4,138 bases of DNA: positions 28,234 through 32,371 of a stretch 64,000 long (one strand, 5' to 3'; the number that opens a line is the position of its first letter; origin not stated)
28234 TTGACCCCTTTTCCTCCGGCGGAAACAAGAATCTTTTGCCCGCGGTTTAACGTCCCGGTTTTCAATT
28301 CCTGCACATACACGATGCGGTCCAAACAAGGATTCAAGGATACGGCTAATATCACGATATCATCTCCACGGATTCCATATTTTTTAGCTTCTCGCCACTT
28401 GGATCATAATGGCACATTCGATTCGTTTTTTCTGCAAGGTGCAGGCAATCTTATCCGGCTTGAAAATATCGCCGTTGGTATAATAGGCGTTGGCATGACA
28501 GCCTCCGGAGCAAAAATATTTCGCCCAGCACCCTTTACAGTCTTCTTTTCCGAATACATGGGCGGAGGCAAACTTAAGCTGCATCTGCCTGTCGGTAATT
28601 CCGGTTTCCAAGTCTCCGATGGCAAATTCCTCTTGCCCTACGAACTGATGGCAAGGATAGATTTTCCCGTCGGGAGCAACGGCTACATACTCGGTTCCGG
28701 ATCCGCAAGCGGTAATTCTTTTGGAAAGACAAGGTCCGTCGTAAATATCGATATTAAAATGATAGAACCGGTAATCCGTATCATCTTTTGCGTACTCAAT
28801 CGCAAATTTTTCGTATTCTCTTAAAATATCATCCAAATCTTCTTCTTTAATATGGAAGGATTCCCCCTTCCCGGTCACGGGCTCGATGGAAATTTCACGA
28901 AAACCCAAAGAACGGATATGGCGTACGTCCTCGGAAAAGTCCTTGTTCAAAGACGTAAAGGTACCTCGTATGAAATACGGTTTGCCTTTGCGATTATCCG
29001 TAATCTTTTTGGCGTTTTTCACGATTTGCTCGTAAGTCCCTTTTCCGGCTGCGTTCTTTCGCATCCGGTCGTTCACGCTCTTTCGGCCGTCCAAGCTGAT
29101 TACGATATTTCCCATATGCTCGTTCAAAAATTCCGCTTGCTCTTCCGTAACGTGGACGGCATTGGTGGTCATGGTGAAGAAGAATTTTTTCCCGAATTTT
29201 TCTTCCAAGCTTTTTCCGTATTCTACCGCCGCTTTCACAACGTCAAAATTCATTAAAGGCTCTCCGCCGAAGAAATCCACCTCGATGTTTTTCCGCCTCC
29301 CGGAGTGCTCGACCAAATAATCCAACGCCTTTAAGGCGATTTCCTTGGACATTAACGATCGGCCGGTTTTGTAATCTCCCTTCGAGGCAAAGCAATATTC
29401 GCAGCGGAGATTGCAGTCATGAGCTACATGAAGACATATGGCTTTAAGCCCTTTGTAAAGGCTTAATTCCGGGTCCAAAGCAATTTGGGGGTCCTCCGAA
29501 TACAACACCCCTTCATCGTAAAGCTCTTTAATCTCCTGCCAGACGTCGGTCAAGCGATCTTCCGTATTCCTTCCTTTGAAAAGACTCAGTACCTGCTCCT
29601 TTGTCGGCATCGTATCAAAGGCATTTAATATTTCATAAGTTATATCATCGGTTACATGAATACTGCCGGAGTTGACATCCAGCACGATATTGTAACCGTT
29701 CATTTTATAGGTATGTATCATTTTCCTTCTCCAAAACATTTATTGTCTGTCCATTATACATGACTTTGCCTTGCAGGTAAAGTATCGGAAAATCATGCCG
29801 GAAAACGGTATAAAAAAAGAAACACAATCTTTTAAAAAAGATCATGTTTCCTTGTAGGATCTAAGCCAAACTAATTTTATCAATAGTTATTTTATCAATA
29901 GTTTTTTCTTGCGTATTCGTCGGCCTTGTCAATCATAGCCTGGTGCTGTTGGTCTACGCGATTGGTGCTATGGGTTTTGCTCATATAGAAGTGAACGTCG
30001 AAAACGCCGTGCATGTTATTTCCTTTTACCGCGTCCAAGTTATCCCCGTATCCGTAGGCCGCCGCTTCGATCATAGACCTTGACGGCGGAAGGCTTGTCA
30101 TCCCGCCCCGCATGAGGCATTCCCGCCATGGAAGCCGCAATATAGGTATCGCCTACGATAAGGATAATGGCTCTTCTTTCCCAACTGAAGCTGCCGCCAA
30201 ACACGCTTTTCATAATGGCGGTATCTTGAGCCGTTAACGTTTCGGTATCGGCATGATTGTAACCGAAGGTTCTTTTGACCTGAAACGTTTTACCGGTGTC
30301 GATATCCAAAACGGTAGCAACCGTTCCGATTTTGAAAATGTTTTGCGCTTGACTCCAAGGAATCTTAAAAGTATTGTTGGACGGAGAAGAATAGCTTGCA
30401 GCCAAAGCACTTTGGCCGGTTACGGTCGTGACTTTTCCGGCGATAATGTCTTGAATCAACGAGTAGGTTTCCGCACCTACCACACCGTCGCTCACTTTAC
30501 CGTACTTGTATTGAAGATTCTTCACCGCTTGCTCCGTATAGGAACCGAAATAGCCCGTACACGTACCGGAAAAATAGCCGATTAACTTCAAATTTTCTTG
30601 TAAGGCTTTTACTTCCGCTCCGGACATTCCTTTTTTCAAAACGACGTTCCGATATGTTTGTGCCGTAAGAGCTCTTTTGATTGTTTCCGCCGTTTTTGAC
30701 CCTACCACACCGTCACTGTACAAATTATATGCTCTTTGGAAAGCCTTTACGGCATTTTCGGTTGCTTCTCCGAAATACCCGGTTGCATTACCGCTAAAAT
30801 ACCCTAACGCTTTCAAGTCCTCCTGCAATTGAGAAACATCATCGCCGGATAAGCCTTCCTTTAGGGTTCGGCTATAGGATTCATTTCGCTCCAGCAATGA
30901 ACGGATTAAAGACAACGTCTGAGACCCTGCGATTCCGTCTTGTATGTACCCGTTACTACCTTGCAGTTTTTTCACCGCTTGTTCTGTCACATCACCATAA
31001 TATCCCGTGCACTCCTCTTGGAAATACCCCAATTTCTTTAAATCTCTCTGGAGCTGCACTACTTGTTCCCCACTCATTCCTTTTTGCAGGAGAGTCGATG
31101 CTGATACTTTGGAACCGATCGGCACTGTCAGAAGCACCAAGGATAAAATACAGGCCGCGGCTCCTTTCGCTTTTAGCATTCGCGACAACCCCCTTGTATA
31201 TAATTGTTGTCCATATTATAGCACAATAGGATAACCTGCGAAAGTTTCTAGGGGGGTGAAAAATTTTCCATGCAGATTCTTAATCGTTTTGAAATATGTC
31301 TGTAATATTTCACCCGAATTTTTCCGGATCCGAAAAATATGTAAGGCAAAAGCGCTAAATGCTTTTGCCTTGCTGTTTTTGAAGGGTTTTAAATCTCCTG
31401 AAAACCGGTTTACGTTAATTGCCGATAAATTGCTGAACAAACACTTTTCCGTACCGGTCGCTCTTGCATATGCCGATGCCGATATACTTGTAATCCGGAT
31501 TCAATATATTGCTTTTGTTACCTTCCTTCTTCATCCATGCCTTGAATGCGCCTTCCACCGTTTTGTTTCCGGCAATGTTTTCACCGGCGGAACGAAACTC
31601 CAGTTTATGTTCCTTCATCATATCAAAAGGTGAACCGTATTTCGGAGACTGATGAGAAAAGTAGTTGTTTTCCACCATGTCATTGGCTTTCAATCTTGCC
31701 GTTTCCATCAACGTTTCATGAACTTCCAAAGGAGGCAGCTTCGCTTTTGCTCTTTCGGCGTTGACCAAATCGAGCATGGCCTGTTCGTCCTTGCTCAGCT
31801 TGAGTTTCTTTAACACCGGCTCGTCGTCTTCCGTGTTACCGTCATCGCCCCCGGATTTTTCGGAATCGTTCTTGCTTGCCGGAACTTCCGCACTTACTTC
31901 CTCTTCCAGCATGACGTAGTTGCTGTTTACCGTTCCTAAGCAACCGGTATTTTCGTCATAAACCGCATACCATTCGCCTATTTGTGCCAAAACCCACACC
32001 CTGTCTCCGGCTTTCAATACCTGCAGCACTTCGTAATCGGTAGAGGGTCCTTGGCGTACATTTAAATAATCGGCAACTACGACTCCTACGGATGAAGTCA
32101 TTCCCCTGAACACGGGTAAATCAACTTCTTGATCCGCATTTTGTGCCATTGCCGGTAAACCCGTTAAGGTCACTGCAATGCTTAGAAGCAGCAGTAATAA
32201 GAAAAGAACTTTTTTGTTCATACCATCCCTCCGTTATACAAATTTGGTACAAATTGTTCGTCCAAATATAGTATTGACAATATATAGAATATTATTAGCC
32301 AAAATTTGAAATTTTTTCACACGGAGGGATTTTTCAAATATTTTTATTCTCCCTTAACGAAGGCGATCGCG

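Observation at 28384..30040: Radical SAM/SPASM peptide-maturase-like gene with no adjacent precursor peptide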

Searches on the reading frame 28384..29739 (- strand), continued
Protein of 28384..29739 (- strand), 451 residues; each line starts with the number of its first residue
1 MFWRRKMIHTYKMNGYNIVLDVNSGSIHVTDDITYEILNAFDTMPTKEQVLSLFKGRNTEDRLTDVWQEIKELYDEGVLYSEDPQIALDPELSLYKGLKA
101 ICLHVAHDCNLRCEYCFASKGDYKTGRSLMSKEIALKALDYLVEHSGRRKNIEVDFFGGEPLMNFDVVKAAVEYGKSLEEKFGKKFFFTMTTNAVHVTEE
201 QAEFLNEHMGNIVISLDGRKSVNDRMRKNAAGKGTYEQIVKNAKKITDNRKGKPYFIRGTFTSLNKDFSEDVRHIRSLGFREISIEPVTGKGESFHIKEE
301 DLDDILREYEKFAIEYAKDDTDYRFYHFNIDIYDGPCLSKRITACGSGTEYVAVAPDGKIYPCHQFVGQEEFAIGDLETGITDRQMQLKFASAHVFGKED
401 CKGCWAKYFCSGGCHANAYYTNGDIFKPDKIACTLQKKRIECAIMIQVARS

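Call 59: find_encoding_contigs(protein=P0087, flank=10000, max_places=1)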
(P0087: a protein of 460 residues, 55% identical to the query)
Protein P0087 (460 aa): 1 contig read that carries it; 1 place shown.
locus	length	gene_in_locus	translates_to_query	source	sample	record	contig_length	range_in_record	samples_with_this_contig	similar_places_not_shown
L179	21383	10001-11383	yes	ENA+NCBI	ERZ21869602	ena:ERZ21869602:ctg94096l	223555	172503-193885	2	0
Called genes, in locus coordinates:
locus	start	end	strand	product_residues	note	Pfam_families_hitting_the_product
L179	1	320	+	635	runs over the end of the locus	PF03453:MoeA_N, PF00994:MoCF_biosynth, PF03454:MoeA_C, PF12727:PBP_like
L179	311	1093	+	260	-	PF01967:MoaC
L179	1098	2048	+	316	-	PF13353:Fer4_12 (weak), PF04055:Radical_SAM, PF06463:Mob_synth_C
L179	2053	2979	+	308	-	PF03473:MOSC, PF00994:MoCF_biosynth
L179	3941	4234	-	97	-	-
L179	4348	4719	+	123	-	PF02579:Nitro_FeMo-Co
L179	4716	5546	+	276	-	PF01656:CbiA, PF02374:ArsA_ATPase (faint), PF10609:ParA (weak), PF00037:Fer4 (weak), PF12837:Fer4_6 (weak), PF12838:Fer4_7 (weak), PF13187:Fer4_9, PF00037:Fer4 (weak), +4 more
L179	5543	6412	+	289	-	PF01656:CbiA, PF03193:RsgA_GTPase (faint), PF10609:ParA (faint), PF13484:Fer4_16 (faint), PF12838:Fer4_7 (faint), PF00037:Fer4 (weak), PF14697:Fer4_21 (weak), PF00037:Fer4, +4 more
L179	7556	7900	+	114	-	PF17253:DUF5320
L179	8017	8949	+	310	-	PF04055:Radical_SAM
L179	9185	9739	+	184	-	PF02001:DUF134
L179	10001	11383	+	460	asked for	PF04055:Radical_SAM, PF13353:Fer4_12, PF13186:SPASM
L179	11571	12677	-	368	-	PF13240:Zn_Ribbon_1 (weak)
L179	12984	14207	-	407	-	-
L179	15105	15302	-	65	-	-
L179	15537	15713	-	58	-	-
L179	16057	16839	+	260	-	PF00106:adh_short, PF01370:Epimerase (weak), PF08659:KR, PF13561:adh_short_C2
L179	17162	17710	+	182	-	PF07155:ECF-ribofla_trS, PF12822:ECF_trnsprt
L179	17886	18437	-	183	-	PF07155:ECF-ribofla_trS (weak), PF12822:ECF_trnsprt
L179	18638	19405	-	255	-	PF01113:DapB_N, PF05173:DapB_C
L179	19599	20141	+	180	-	PF06908:YpsA, PF02481:DNA_processg_A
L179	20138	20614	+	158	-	PF01243:PNPOx_N, PF12900:Pyridox_ox_2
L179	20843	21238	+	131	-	PF00392:GntR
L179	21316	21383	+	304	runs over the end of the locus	PF00005:ABC_tran, PF13304:AAA_21 (weak)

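Call 64: search_protein_families(library=ncbifam, proteins=[L178:5675-6004:+, L178:6737-7663:+, L178:7676-8587:+, L178:8580-9056:+, L178:9150-9983:+, L178:11390-11791:+, L178:13491-13934:+, L178:13957-14448:+, L179:4348-4719:+, L178:2656-3441:+], max_evalue=0.00001)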
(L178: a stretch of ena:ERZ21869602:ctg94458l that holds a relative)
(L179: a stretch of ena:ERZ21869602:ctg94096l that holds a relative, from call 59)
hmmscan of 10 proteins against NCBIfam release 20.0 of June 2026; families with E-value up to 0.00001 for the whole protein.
L178:5675-6004:+ (109 aa): 0 families

L178:6737-7663:+ (308 aa): 5 families
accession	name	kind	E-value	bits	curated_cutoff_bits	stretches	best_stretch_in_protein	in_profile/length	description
NF038283.1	viperin_w_prok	equivalog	1.5e-11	44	180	1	24-162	10-150/281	viperin family antiviral radical SAM protein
TIGR04317.1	W_rSAM_matur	equivalog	3.7e-07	29.6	380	1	24-145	12-124/349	tungsten cofactor oxidoreductase radical SAM maturase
TIGR02668.1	moaA_archaeal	equivalog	8.1e-07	28.3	325.25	1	24-181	18-165/303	GTP 3',8-cyclase MoaA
TIGR03972.1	rSAM_TYW1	equivalog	2.9e-06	26.6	317.95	0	78-196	127-240/297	4-demethylwyosine synthase TYW1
TIGR02666.1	moaA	equivalog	3.5e-06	26.2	284.05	1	25-182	19-173/336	GTP 3',8-cyclase MoaA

L178:7676-8587:+ (303 aa): 2 families
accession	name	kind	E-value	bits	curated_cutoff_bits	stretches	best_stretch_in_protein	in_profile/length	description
NF040824.1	damage_ctl_Phtase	equivalog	4e-52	177.4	440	1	1-271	1-275/282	damage-control phosphatase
NF041594.1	dam_ctlPhtase_Archglob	equivalog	6.5e-39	134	500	1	1-276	1-283/287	damage-control phosphatase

L178:8580-9056:+ (158 aa): 1 family
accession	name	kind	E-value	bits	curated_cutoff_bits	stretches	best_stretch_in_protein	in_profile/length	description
NF003257.0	PRK04217.1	equivalog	5.6e-18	65.1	115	1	3-93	11-103/110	hypothetical protein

L178:9150-9983:+ (277 aa): 1 family
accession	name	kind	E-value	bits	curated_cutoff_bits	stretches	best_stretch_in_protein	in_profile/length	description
NF008580.0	PRK11539.1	equivalog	6.5e-06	24.8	969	1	19-86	511-581/758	ComEC family protein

L178:11390-11791:+ (133 aa): 4 families
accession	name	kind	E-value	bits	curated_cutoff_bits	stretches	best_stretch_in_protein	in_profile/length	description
TIGR03419.1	NifU_clost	equivalog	4.1e-47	159.6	187.9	1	6-123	1-118/121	Fe-S cluster assembly scaffold protein NifU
TIGR02000.1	NifU_proper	equivalog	9.7e-39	133.5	273.3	1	4-128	2-128/290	Fe-S cluster assembly protein NifU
TIGR01999.1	iscU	equivalog_domain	3.6e-33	114.3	192.4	1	6-123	1-121/124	Fe-S cluster assembly scaffold IscU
TIGR01994.1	SUF_scaf_2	equivalog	1.3e-17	64.1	92.5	1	7-90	6-89/137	Fe-S cluster assembly sulfur transfer protein SufU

L178:13491-13934:+ (147 aa): 0 families

L178:13957-14448:+ (163 aa): 6 families
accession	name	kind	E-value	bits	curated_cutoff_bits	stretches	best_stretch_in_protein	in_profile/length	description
TIGR03615.1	RutF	equivalog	2.6e-12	47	254.75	1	20-145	20-140/156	NADH-dependent FMN reductase RutF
NF045919.1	HphnlacHdxRed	equivalog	5.1e-12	45.5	340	1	22-141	26-139/309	p-hydroxyphenylacetate 3-hydroxylase reductase component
NF045630.1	monooxsub_HsaB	equivalog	2.5e-11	43.7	230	1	37-144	41-142/186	3-hydroxy-9,10-secoandrosta-1,3,5(10)-triene-9,17-dione monooxygenase reductase subunit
NF045733.1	StyMonoxStyB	equivalog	8e-10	38.9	200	1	19-142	17-131/150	styrene monooxygenase NADH-dependent flavin reductase subunit StyB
NF042921.1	HpaC_Thermus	equivalog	1.9e-07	31.2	200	1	26-144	24-132/150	4-hydroxyphenylacetate 3-monooxygenase reductase subunit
TIGR02296.1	HpaC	equivalog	4e-07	30.2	205.95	1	22-145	17-137/154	4-hydroxyphenylacetate 3-monooxygenase, reductase component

L179:4348-4719:+ (123 aa): 1 family
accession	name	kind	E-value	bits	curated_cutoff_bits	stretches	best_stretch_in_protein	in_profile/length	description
NF041136.1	MrpORP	equivalog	2.4e-06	27.1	450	1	1-101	265-360/365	iron-sulfur cluster carrier protein MrpORP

L178:2656-3441:+ (261 aa): 26 families (the best 25 are shown)
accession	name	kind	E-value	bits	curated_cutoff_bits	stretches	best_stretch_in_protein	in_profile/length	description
TIGR01969.1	minD_arch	subfamily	1.7e-14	53.6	201.75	1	2-42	2-46/251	cell division ATPase MinD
NF041546.1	ParA_partition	equivalog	6.2e-12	45.5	180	0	3-29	2-28/203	ParA family partition ATPase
NF041136.1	MrpORP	equivalog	1.9e-11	43.9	450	0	2-38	7-47/365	iron-sulfur cluster carrier protein MrpORP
NF040770.1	hetero_SS_HdrA2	exception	4.8e-11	41.5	1100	1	55-111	568-624/777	CoB-CoM heterodisulfide reductase HdrA2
TIGR03294.1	FrhG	equivalog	3.4e-10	40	245.5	1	56-112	166-222/228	coenzyme F420 hydrogenase subunit gamma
NF038196.1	ferrodoxin_EFR1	subfamily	3.6e-10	40.3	75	1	61-110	182-229/242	EFR1 family ferrodoxin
NF041891.1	hdrA_Methbact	equivalog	1.7e-09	36.5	1300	1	53-110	561-618/762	ferredoxin:CoB-CoM heterodisulfide reductase subunit HdrA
TIGR02700.1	flavo_MJ0208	hypoth_equivalog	9.8e-09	34.8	251.35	1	57-124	141-209/234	dihydromethanopterin reductase (acceptor)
TIGR04105.1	FeFe_hydrog_B1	subfamily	1.3e-08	34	450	1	65-115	112-164/462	monomeric [FeFe] hydrogenase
NF005503.0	PRK07118.1-2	equivalog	2.2e-08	33.7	252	1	65-113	139-186/292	RnfABCDGE type electron transport complex subunit B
NF005504.0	PRK07118.1-3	equivalog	5.8e-08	32.4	437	1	63-113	218-268/293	Fe-S cluster domain-containing protein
TIGR04041.1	activase_YjjW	hypoth_equivalog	7.3e-08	32.2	250.2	1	64-113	41-90/276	YjjW family glycine radical enzyme activase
NF040864.1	HgcB_ferredoxin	equivalog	1.4e-07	31.3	99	1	56-119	6-69/93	mercury methylation ferredoxin HgcB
NF042909.1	FMH_DH_FwdF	exception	2.9e-07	29.9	375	1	60-116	253-316/336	tungsten-dependent formylmethanofuran dehydrogenase subunit FwdF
NF043069.1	T4HPD_activ_SAM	equivalog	3.8e-07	29.8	425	1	62-117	49-104/299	trans-4-hydroxy-L-proline dehydratase activase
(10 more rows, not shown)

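Call 70: search_protein_families(library=ncbifam, proteins=[L081:8544-9827:+], max_evalue=0.00001)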
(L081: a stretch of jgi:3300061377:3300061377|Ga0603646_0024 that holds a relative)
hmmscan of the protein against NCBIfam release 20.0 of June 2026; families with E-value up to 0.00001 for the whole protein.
L081:8544-9827:+ (427 aa): 6 families
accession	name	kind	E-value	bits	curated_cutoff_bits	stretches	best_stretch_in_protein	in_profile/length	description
TIGR02869.1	spore_SleB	equivalog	4.7e-40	137.6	236.5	3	104-174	5-75/201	spore cortex-lytic enzyme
NF052377.1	lmo1851_S41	exception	1.9e-22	79.6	725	2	103-172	381-450/468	lmo1851 family serine protease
NF052336.1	PdgHdaseHSB100310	equivalog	7.6e-19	68.2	500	2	101-245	179-316/316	peptidoglycan hydrolase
NF052335.1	PdgHdaseHSB129560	equivalog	1e-18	67.8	500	1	106-240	200-326/330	peptidoglycan hydrolase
TIGR03979.1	His_Ser_Rich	equivalog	9.7e-15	55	121.65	1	98-163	117-182/190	His-Xaa-Ser repeat protein HxsA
NF004786.0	PRK06132.1-3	equivalog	1.7e-12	46.8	329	0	113-156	221-264/418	hypothetical protein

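Call 71: list_cluster_members(proteins=[window:28387-29721:-, window:32347-34065:-, window:27441-28355:-, window:20372-21907:-])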
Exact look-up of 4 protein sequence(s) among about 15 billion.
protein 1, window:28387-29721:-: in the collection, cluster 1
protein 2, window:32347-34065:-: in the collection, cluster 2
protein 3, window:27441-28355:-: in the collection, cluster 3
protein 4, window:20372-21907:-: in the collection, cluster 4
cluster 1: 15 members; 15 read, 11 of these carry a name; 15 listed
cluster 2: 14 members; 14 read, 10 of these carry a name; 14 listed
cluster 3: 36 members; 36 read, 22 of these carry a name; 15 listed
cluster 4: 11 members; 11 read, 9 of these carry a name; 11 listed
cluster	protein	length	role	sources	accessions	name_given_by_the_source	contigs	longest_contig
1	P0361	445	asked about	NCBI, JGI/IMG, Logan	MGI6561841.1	MAG: thioether cross-link-forming SCIFF peptide maturase [Clostridia bacterium] | uncharacterized protein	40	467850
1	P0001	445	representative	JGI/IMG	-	uncharacterized protein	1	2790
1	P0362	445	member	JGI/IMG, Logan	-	uncharacterized protein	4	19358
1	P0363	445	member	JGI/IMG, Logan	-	uncharacterized protein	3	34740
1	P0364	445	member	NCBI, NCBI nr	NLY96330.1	MAG: thioether cross-link-forming SCIFF peptide maturase [Clostridiaceae bacterium] | thioether cross-link-forming SCIFF peptide maturase [Clostridiaceae bacterium]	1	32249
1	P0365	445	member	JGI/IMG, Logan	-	uncharacterized protein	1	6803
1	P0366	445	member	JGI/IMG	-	uncharacterized protein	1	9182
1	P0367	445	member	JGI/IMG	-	uncharacterized protein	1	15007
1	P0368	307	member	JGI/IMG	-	uncharacterized protein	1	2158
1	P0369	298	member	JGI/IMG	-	uncharacterized protein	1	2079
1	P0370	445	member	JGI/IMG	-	uncharacterized protein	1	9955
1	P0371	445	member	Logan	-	-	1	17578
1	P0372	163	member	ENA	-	-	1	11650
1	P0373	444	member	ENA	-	-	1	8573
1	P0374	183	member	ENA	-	-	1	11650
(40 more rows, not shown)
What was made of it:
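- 28384..29721 (-): CDS of the 445-aa ScfB-like radical SAM/SPASM protein (stop codon included). The exact protein is NCBI MGI6561841.1 (call 71).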

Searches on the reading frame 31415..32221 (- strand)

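Call 70: search_protein_families(library=ncbifam, proteins=[window:31415-32221:-], max_evalue=0.00001)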
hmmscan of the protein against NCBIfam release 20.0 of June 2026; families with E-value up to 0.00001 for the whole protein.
window:31415-32221:- (268 aa): 3 families
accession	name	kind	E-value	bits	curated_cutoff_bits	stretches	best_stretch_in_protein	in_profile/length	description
TIGR02909.1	spore_YkwD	subfamily_domain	1.3e-49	167.3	171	1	143-267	2-127/127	uncharacterized protein, YkwD family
NF052539.1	DivAsocLipDalA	equivalog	1.4e-11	44.5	200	1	121-264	23-166/169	divisome-associated lipoprotein DalA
TIGR04211.1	SH3_and_anchor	equivalog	3e-06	27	65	1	53-137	8-92/198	TIGR04211 family SH3 domain-containing protein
